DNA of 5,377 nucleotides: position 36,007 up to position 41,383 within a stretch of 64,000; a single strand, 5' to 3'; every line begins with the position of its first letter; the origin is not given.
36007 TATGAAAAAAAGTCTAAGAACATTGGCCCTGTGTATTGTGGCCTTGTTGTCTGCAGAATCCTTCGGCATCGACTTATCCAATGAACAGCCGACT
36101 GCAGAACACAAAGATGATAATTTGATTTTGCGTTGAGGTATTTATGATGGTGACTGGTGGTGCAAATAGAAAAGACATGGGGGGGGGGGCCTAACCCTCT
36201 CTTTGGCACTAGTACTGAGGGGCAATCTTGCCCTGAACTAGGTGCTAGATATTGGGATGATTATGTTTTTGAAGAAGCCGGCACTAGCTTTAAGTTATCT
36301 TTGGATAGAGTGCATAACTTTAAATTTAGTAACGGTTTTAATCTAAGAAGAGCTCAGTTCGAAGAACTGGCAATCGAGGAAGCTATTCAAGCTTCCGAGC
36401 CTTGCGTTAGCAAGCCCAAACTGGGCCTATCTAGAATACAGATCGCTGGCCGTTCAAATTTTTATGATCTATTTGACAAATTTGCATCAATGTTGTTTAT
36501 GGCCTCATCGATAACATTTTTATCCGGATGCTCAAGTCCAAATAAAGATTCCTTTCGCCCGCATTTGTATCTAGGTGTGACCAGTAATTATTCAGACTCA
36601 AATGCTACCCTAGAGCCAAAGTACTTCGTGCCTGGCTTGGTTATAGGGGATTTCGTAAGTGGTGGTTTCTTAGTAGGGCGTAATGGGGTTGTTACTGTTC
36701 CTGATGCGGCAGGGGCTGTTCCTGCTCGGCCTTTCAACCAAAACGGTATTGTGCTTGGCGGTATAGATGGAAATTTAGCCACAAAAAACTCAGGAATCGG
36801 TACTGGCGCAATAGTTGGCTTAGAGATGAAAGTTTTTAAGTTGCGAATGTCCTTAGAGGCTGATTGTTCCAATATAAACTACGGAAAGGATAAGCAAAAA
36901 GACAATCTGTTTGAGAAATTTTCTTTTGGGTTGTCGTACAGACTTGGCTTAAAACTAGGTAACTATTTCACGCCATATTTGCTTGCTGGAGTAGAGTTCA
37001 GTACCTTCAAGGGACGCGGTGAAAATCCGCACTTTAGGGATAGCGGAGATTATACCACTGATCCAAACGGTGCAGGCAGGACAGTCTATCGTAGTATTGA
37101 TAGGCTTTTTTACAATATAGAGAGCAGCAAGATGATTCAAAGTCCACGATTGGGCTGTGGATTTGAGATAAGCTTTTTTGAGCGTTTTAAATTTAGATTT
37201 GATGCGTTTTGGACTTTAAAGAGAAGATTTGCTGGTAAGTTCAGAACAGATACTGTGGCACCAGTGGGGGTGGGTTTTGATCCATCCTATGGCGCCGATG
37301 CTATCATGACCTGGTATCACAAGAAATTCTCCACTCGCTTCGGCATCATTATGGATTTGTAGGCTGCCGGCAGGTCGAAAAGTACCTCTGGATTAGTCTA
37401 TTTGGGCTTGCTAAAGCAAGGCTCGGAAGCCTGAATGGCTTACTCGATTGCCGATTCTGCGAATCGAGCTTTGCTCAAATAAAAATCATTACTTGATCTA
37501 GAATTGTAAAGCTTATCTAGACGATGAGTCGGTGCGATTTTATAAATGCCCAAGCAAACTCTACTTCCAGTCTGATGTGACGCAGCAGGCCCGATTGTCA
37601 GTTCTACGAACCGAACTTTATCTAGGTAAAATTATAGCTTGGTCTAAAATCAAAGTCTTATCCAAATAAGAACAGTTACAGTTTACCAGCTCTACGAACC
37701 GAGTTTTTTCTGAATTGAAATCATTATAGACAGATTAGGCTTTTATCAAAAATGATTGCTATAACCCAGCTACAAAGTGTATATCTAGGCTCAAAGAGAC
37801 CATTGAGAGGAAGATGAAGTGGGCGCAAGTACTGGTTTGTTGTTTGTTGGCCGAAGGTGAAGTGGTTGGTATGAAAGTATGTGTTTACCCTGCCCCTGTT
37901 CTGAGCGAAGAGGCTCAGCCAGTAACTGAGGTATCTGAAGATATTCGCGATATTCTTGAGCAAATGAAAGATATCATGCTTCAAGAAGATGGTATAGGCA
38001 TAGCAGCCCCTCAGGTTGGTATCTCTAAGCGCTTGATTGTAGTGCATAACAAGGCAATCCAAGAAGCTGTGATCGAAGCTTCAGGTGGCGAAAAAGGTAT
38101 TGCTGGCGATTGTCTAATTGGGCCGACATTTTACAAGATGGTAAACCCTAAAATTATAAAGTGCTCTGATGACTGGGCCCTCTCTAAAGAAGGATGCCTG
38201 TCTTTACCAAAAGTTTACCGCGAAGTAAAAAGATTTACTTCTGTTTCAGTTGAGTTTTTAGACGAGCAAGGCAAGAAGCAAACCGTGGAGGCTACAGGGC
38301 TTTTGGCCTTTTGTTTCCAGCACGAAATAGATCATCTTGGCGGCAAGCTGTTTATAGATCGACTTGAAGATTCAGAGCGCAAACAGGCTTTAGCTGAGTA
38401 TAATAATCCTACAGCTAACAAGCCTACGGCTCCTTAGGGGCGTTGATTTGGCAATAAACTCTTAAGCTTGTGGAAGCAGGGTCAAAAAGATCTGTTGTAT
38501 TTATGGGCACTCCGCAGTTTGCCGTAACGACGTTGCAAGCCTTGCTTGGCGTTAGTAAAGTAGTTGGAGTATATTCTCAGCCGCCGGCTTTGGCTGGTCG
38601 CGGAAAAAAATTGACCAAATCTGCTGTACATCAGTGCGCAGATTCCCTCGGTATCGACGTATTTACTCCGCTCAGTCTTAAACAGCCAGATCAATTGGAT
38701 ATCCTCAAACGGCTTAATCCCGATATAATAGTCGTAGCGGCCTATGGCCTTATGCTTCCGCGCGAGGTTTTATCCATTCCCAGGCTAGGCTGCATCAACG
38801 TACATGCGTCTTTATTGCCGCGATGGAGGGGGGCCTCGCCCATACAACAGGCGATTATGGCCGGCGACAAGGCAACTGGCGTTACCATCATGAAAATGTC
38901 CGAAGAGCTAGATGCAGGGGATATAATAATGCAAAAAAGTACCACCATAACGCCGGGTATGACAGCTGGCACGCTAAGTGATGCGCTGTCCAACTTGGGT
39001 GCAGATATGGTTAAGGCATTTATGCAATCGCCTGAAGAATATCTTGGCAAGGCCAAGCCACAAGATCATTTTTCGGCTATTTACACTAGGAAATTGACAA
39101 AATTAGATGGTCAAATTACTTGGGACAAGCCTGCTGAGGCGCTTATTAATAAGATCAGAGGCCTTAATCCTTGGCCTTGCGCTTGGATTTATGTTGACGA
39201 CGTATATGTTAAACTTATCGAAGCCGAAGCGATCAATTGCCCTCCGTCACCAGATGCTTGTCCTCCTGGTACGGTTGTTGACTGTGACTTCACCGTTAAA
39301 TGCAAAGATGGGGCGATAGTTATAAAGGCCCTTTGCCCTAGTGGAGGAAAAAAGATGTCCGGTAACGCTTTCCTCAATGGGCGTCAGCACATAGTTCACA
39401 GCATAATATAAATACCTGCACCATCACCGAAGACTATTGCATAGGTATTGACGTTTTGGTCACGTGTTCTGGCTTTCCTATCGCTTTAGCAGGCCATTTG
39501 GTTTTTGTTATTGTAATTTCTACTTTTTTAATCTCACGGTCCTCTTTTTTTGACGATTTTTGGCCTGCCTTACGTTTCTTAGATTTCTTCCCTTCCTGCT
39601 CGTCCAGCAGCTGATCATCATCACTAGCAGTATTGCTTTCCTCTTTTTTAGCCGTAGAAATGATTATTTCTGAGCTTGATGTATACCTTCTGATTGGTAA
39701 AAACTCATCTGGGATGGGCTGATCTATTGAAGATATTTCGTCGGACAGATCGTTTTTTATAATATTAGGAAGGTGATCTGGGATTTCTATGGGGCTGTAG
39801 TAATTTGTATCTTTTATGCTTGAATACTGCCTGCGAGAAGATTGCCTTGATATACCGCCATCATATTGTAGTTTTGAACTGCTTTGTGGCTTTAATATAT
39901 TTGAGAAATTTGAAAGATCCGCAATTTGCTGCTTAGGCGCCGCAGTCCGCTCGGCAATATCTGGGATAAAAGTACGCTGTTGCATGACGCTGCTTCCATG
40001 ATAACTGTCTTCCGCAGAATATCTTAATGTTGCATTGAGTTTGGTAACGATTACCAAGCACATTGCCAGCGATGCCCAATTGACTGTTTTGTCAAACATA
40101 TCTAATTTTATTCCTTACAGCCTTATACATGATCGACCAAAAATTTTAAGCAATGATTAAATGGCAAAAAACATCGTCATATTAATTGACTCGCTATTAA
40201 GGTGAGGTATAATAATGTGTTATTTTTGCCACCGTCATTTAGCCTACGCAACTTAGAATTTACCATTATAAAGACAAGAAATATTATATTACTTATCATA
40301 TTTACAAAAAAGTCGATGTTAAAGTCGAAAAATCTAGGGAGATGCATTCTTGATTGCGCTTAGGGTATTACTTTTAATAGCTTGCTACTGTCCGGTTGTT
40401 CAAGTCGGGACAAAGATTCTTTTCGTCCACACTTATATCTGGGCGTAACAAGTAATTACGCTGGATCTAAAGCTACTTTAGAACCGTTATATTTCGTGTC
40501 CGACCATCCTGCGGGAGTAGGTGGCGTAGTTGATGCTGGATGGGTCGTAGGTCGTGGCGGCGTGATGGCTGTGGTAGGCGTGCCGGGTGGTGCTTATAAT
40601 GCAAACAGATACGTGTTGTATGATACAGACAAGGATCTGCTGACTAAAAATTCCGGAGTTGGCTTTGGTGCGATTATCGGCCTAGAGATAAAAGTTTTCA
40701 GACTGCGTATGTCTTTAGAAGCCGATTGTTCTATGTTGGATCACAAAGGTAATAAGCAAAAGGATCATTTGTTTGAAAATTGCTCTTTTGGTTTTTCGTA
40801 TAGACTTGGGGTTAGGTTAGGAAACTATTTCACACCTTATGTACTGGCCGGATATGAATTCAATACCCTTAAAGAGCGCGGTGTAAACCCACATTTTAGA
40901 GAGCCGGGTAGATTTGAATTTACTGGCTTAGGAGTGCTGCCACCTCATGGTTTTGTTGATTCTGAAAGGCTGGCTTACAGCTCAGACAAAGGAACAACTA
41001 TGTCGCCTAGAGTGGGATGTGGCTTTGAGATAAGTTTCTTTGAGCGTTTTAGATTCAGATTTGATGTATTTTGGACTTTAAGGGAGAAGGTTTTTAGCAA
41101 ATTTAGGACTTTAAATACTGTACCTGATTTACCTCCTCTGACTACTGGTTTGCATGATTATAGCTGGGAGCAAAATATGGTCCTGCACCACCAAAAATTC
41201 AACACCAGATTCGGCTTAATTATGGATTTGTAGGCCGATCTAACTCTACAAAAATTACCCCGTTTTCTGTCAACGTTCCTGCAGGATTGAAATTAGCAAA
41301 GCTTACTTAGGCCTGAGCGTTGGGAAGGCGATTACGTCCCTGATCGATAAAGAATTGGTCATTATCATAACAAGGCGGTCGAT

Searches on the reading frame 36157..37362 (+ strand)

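Call 51: search_protein_families(library=pfam, proteins=[window:36157-37362:+], max_evalue=0.001)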
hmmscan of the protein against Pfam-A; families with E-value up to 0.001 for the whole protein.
window:36157-37362:+ (401 aa): 1 family
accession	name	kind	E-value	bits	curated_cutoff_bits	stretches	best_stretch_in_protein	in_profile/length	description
PF13505.12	OMP_b-brl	-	0.00095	19.8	28.7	0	209-323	39-123/175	Outer membrane protein beta-barrel domain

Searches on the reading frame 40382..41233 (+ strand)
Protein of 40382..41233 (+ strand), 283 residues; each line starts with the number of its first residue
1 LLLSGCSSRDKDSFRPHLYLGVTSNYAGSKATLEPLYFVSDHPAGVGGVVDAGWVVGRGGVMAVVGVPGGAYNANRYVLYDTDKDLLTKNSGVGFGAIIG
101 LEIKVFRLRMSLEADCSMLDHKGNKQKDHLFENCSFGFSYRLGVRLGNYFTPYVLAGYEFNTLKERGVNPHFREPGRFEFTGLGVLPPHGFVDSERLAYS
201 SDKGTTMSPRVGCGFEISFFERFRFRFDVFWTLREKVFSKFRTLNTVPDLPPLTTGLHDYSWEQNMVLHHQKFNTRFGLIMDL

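Call 51: search_protein_families(library=pfam, proteins=[window:40382-41233:+], max_evalue=0.001)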
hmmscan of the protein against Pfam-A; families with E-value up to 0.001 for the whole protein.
window:40382-41233:+ (283 aa): 1 family
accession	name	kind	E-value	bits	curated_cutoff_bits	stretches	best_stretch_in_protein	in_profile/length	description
PF13505.12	OMP_b-brl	-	4.1e-07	30.8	28.7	1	81-228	32-149/175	Outer membrane protein beta-barrel domain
